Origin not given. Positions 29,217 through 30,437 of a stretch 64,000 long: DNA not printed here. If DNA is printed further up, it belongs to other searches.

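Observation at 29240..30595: Low-GC islet carrying a divergent family-1 uracil-DNA glycosylase (GQEPYP instead of GQDPYH) next to a DUF2283 gene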

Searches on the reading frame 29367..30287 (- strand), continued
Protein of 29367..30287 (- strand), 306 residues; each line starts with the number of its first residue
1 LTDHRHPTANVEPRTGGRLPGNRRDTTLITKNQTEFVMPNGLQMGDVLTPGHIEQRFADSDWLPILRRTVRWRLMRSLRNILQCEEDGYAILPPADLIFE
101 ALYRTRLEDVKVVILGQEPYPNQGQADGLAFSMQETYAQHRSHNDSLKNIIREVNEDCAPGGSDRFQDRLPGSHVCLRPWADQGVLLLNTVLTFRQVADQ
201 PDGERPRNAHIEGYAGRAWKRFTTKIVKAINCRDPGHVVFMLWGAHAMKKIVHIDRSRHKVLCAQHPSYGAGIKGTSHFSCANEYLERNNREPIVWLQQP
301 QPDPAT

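Call 27: search_protein_representatives(alignment_id=A2)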
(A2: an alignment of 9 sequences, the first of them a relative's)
Query: 9 sequences, 275 profile positions. Proteins with E-value up to 0.001 (for the whole library): 12758; up to 1e-10: 7323; up to 1e-30: 578. The best 150 are listed.
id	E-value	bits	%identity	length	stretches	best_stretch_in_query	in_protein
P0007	9.6e-159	543.2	-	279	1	1-273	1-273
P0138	1.2e-72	260.8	-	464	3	21-260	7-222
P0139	1.6e-60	221.1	-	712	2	23-261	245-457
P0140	4.3e-59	216.3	-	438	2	62-264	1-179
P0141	1.3e-57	211.4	-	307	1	6-268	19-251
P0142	1.8e-51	191.4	-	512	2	45-266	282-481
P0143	2.0e-51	191.2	-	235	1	7-261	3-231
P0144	2.9e-49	184.1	-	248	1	15-257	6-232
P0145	3.0e-49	184.0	-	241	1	6-260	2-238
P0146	3.9e-49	183.7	-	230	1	22-262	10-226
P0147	2.5e-48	181.0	-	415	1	21-261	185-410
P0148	1.0e-46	175.8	-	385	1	24-267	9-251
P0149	1.7e-46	175.0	-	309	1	22-261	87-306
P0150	8.0e-46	172.8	-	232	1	17-260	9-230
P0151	3.8e-45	170.6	-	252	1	6-262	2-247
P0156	9.7e-44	166.0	-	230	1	19-260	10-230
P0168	1.3e-41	159.0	-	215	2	180-264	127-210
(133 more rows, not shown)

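Call 35: find_encoding_contigs(protein=P0121, flank=10000, max_places=2)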
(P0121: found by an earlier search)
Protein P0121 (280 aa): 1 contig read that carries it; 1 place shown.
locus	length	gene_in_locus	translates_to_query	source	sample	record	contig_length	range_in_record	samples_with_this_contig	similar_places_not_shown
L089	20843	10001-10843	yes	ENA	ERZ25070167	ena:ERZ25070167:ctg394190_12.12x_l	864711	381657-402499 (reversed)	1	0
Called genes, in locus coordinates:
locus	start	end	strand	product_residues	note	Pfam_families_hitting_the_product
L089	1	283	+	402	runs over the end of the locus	PF05762:VWA_CoxE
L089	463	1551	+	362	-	PF02737:3HCDH_N, PF00725:3HCDH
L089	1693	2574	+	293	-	PF00106:adh_short, PF13561:adh_short_C2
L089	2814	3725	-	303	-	PF08843:AbiEii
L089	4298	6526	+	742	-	PF02538:Hydantoinase_B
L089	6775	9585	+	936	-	PF01145:Band_7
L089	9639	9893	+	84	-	PF10049:DUF2283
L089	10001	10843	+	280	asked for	PF03167:UDG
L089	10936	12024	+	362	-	PF00005:ABC_tran, PF03215:Rad17 (faint), PF13245:AAA_19 (faint), PF13304:AAA_21 (faint)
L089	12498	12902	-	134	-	PF00903:Glyoxalase, PF13468:Glyoxalase_3, PF13669:Glyoxalase_4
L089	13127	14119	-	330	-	PF03308:MeaB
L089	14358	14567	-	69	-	-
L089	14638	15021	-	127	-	PF14103:DUF4276 (weak)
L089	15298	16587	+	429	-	PF01609:DDE_Tnp_1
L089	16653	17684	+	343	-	PF02463:SMC_N (weak), PF13304:AAA_21, PF13175:AAA_15 (weak)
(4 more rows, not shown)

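Call 36: find_encoding_contigs(protein=P0002, flank=3000, max_places=2)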
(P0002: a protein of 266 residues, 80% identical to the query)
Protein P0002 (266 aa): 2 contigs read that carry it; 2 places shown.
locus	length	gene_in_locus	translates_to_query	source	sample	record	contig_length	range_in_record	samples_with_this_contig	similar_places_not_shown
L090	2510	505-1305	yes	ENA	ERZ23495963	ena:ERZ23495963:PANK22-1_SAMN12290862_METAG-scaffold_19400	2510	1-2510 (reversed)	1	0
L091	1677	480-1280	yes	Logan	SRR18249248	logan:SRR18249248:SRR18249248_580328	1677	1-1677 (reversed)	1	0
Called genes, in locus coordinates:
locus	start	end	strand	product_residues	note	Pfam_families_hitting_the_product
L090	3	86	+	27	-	?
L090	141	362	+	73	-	PF10049:DUF2283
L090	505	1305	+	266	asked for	PF03167:UDG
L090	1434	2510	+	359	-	?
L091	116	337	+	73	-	PF10049:DUF2283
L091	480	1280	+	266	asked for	PF03167:UDG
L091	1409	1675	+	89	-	?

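Call 37: find_encoding_contigs(protein=P0004, flank=3000, max_places=2)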
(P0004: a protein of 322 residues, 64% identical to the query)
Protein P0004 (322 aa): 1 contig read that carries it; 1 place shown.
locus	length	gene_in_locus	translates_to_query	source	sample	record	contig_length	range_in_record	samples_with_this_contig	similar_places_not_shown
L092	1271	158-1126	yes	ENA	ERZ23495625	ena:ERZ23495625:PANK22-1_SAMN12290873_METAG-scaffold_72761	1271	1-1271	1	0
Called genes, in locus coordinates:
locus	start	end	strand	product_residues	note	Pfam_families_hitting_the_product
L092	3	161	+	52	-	?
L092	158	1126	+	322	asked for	PF03167:UDG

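Call 38: find_encoding_contigs(protein=P0009, flank=3000, max_places=2)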
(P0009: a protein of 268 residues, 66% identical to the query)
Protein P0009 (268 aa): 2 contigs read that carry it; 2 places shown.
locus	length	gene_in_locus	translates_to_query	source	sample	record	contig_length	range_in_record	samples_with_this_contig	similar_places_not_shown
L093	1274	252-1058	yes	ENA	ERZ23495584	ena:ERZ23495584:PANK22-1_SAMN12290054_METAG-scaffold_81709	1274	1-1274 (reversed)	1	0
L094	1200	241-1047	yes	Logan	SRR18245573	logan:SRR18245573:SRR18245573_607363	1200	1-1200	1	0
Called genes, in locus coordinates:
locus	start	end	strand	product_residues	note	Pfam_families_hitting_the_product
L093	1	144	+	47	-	?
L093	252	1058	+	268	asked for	PF03167:UDG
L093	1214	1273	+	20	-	?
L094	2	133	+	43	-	?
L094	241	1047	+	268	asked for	PF03167:UDG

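Call 41: find_encoding_contigs(protein=P0141, flank=6000, max_places=4)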
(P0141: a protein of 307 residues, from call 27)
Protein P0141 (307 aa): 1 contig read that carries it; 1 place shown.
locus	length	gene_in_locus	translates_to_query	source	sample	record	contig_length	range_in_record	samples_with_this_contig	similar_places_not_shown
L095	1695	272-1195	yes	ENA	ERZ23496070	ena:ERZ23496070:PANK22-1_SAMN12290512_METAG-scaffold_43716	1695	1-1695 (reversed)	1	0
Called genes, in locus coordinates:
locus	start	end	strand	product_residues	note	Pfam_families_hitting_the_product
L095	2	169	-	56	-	?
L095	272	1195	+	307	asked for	PF03167:UDG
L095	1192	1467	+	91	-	PF24732:ParE_like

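Call 45: search_protein_families(library=padloc, proteins=[window:29367-30176:-], max_evalue=0.01)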
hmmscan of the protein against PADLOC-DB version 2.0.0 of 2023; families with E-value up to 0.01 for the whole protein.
window:29367-30176:- (269 aa): 0 families

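Call 46: search_protein_families(library=phrogs, proteins=[window:29367-30176:-], max_evalue=0.01)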
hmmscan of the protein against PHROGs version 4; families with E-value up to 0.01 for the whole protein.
window:29367-30176:- (269 aa): 1 family
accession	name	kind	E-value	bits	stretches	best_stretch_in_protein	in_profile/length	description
phrog_12143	-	unknown function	3.3e-37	129.1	1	24-259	9-227/227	-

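Call 49: search_protein_families(library=pfam, proteins=[P0141, L095:1192-1467:+, P0143, P0168, P0151, P0156], max_evalue=0.1)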
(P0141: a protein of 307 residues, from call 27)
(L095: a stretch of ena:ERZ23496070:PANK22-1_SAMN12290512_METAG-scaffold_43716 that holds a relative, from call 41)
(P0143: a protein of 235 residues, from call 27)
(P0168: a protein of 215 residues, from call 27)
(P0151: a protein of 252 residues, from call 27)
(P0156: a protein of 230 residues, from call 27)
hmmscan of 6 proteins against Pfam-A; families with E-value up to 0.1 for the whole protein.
P0141 (307 aa): 1 family
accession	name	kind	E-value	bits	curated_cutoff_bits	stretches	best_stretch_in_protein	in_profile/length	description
PF03167.25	UDG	-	4.5e-13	49.9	24.3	1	83-233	7-140/141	Uracil DNA glycosylase superfamily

L095:1192-1467:+ (91 aa): 1 family
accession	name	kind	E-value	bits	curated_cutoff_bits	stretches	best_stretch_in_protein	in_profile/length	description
PF24732.2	ParE_like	-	9.2e-14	51.6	24.4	1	19-83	2-66/67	ParE-like toxin domain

P0143 (235 aa): 1 family
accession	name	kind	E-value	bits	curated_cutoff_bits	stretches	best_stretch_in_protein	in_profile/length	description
PF03167.25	UDG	-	4e-12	46.8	24.3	1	67-219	6-139/141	Uracil DNA glycosylase superfamily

P0168 (215 aa): 1 family
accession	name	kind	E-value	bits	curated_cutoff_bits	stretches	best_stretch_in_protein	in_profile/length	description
PF03167.25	UDG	-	1.4e-05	25.6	24.3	1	35-195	7-139/141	Uracil DNA glycosylase superfamily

P0151 (252 aa): 1 family
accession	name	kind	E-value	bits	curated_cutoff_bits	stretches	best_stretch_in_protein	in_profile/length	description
PF03167.25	UDG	-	2.7e-11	44.2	24.3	1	71-235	6-140/141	Uracil DNA glycosylase superfamily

P0156 (230 aa): 2 families
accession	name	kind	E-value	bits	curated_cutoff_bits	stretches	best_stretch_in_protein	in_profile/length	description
PF03167.25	UDG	-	6e-19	69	24.3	1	61-220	6-140/141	Uracil DNA glycosylase superfamily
PF13684.11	FakA-like_C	-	0.062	13.1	23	0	135-185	136-185/216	Fatty acid kinase subunit A-like, C-terminal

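Call 50: find_related_loci(query=A2, collection=viral_contigs, flank=6000)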
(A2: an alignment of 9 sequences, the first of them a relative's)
Query A2 (269 aa) in viral_contigs; peptide patterns used: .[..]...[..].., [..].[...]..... (x = any residue, [..] = any of these).
303 stretches matched a pattern; 182 encode a relative of the query (tblastn E <= 1e-3); the best 80 are kept; 80 distinct loci.
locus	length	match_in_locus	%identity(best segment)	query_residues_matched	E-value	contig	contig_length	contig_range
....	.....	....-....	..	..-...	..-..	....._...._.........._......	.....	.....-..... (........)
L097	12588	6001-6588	38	41-259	7e-37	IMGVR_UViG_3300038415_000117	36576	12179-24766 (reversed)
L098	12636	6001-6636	36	24-259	4e-36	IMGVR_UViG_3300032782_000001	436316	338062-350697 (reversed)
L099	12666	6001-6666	35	16-259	2e-36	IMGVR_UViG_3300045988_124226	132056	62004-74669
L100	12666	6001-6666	35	16-259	6e-36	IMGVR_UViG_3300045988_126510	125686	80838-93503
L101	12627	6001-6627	42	29-261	4e-35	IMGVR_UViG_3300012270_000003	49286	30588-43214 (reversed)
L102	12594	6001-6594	41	40-259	2e-34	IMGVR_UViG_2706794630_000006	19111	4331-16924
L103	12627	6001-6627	42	29-261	2e-34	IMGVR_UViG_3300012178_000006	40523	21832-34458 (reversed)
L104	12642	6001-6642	35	23-259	4e-34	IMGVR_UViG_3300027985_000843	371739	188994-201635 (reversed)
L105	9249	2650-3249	38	38-260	1e-32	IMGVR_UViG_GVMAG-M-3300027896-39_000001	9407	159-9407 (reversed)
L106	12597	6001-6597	37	38-259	1e-32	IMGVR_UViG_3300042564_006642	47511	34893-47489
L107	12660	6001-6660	35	15-259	9e-33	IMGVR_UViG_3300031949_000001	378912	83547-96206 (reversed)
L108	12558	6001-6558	38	51-259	9e-33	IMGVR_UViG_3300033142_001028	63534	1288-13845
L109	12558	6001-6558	38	51-259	9e-33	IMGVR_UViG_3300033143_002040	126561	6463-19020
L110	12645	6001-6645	37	24-263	6e-33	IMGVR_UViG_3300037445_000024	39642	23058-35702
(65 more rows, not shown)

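Call 52: find_related_loci(query=A4, collection=metagenome_contigs, flank=6000)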
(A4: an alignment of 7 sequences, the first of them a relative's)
Query A4 (307 aa) in metagenome_contigs; peptide patterns used: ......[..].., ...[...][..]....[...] (x = any residue, [..] = any of these).
600 stretches matched a pattern (row limit reached: there are more); 596 encode a relative of the query (tblastn E <= 1e-3); the best 80 are kept; 80 distinct loci.
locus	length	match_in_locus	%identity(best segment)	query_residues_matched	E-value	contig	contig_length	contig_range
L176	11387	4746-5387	50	36-243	2e-61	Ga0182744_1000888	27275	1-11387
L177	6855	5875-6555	49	35-262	1e-60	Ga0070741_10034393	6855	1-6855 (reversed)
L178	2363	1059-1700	49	36-243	2e-61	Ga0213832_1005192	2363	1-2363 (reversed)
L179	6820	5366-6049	48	36-256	5e-60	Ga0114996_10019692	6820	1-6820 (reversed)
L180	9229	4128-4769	50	36-243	2e-60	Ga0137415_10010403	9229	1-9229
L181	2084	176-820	48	35-243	6e-61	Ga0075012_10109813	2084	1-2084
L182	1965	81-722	49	36-243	5e-61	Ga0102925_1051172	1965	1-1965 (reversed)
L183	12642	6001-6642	48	36-243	6e-59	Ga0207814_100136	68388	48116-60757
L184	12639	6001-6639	48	37-243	4e-59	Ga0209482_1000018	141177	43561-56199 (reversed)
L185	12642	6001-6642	47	36-243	3e-59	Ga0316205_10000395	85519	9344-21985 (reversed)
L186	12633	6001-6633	48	36-243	4e-59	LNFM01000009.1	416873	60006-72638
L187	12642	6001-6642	49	36-243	5e-59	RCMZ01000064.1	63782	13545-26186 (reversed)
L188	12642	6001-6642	47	37-243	3e-59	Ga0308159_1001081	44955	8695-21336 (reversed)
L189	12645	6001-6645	48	37-243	3e-60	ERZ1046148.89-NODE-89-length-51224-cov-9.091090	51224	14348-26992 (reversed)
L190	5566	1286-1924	49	37-243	2e-58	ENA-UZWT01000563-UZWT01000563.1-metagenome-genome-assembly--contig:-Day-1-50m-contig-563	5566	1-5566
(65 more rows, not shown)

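Call 54: find_encoding_contigs(protein=P0143, flank=8000, max_places=6)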
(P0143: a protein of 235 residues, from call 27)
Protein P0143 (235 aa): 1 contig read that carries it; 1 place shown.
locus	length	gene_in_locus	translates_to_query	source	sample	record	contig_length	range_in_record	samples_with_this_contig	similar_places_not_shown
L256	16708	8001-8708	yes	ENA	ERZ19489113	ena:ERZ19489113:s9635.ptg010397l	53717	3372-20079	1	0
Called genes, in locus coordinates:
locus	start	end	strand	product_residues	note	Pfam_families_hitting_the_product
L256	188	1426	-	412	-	PF13173:AAA_14, PF13635:DUF4143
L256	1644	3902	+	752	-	PF07715:Plug, PF00593:TonB_dep_Rec_b-barrel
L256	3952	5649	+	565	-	PF01011:PQQ, PF13360:PQQ_2, PF13570:Beta-prop_ACSF4 (faint), PF25293:Beta-prop_EMC1_N (faint), PF13360:PQQ_2, PF01011:PQQ, PF13360:PQQ_2 (weak)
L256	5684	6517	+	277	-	PF05721:PhyH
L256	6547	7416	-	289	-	PF00753:Lactamase_B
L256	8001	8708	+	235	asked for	PF03167:UDG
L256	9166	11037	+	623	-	PF00501:AMP-binding, PF13193:AMP-binding_C (weak)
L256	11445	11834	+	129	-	PF00903:Glyoxalase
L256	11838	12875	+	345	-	PF01263:Aldose_epim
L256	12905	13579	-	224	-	PF01464:SLT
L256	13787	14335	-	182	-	PF00355:Rieske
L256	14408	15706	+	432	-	PF00464:SHMT, PF00155:Aminotran_1_2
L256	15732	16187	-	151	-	PF06445:GyrI-like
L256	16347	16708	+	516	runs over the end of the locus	PF07690:MFS_1, PF13347:MFS_2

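Call 66: predict_structure(alignment_id=A5)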
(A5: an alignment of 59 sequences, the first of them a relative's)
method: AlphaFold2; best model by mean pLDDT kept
length: 269 residues; sequences in the alignment: 59
mean_pLDDT: 90.0   pTM: 0.90
mean pLDDT of the five models: 90.0, 89.1, 84.1, 83.4, 82.1
residues with pLDDT >= 90: 184; 70-90: 65; 50-70: 18; < 50: 2
segments of 3 or more residues with pLDDT < 50: none
pLDDT, mean of each block of 10 residues (from residue 1): 82 97 97 97 95 94 97 96 88 85 69 92 78 81 96 94 69 90 98 91 96 97 96 90 98 97 69
secondary structure, 60 per line:
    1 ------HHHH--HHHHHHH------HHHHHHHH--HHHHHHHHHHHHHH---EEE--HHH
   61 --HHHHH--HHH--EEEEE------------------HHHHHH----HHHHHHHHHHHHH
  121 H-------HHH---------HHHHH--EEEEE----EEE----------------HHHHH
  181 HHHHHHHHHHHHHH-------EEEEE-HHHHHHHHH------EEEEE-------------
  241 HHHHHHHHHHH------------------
elements in order: H7-10 H13-19 H26-33 H36-49 E53-55 H63-67 E75-79 H98-103 H108-121 H141-145 E148-152 E157-159 H176-194 E202-206 H208-216 E223-227 H241-251

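Call 69: fold_search(model_id=the predicted structure, library=pdb)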
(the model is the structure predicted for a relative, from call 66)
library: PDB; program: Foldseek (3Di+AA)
matches with E <= 10: 438; with E <= 0.001: 121
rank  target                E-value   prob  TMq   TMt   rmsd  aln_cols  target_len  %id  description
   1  3zoq_A                8.5e-21  1.00  0.75  0.90   2.3       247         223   39  Structure of BsUDG-p56 complex (released 2013-05-22)
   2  9lnq_E                9.0e-21  1.00  0.73  0.88   2.9       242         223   35  The hUNG bound to DNA product embedding 4primer-OCH3-dU (released 2025-04-16)
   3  2ssp_E                9.0e-21  1.00  0.70  0.84   3.3       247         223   33  LEUCINE-272-ALANINE URACIL-DNA GLYCOSYLASE BOUND TO ABASIC SITE-CONTAINING DNA (released 1999-05-06)
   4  2uug_B                1.2e-20  1.00  0.74  0.88   2.6       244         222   38  ESCHERICHIA COLI URACIL-DNA GLYCOSYLASE:INHIBITOR COMPLEX WITH H187D MUTANT UDG AND WILD-TYPE UGI (released 1999-03-25)
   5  1uug_A                2.2e-20  1.00  0.73  0.87   3.0       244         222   38  ESCHERICHIA COLI URACIL-DNA GLYCOSYLASE:INHIBITOR COMPLEX WITH WILD-TYPE UDG AND WILD-TYPE UGI (released 1999-03-25)
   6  1lqm_A                2.4e-20  1.00  0.73  0.87   3.0       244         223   38  ESCHERICHIA COLI URACIL-DNA GLYCOSYLASE COMPLEX WITH URACIL-DNA GLYCOSYLASE INHIBITOR PROTEIN (released 2002-11-10)
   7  9lnp_E                3.3e-20  1.00  0.70  0.83   3.7       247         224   33  the hUNG bound to DNA product embedding uridine ribonucleotide (released 2025-04-16)
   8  2uug_A                4.9e-20  1.00  0.74  0.88   2.7       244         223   38  ESCHERICHIA COLI URACIL-DNA GLYCOSYLASE:INHIBITOR COMPLEX WITH H187D MUTANT UDG AND WILD-TYPE UGI (released 1999-03-25)
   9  5nnu_B                6.2e-20  1.00  0.69  0.80   4.5       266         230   33  KSHV uracil-DNA glycosylase, product complex with dsDNA exhibiting duplex nucleotide flipping (released 2018-03-21)
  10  2boo                  6.6e-20  1.00  0.74  0.86   2.7       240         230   38  The crystal structure of Uracil-DNA N-Glycosylase (UNG) from Deinococcus radiodurans. (released 2005-07-27)
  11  4uqm_A                6.6e-20  1.00  0.72  0.84   3.1       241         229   37  Crystal structure determination of uracil-DNA N-glycosylase (UNG) from Deinococcus radiodurans in complex with DNA - n (released 2015-08-12)
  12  2eug                  6.6e-20  1.00  0.75  0.88   2.6       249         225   38  CRYSTAL STRUCTURE OF ESCHERICHIA COLI URACIL DNA GLYCOSYLASE AND ITS COMPLEXES WITH URACIL AND GLYCEROL: STRUCTURE AND G (released 1999-10-13)
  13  1lqm_G                6.6e-20  1.00  0.74  0.88   2.7       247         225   38  ESCHERICHIA COLI URACIL-DNA GLYCOSYLASE COMPLEX WITH URACIL-DNA GLYCOSYLASE INHIBITOR PROTEIN (released 2002-11-10)
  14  3wdf_A                7.4e-20  1.00  0.70  0.87   3.3       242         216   35  Staphylococcus aureus UDG (released 2014-02-05)
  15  1okb_A                8.3e-20  1.00  0.71  0.85   3.3       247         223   35  crystal structure of Uracil-DNA glycosylase from Atlantic cod (Gadus morhua) (released 2004-04-05)
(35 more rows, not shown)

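Call 80: search_protein_families(library=pfam, proteins=[L001:9301-9642:+, L006:9301-9642:+, L001:9376-9642:+], max_evalue=1)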
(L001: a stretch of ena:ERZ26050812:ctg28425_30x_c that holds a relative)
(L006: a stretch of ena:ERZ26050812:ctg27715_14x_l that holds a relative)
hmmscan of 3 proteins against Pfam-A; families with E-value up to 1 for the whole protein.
L001:9301-9642:+ (113 aa): 1 family
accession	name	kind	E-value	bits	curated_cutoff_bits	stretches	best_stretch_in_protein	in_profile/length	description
PF04365.19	BrnT_toxin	-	0.12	13.2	34.5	1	38-94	11-71/77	Ribonuclease toxin, BrnT, of type II toxin-antitoxin system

L006:9301-9642:+ (113 aa): 1 family
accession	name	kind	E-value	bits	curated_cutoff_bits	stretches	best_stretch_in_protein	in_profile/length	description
PF04365.19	BrnT_toxin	-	0.094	13.5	34.5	1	38-94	11-71/77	Ribonuclease toxin, BrnT, of type II toxin-antitoxin system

L001:9376-9642:+ (88 aa): 1 family
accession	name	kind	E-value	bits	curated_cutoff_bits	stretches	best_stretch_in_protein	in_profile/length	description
PF04365.19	BrnT_toxin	-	0.1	13.3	34.5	1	13-69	11-71/77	Ribonuclease toxin, BrnT, of type II toxin-antitoxin system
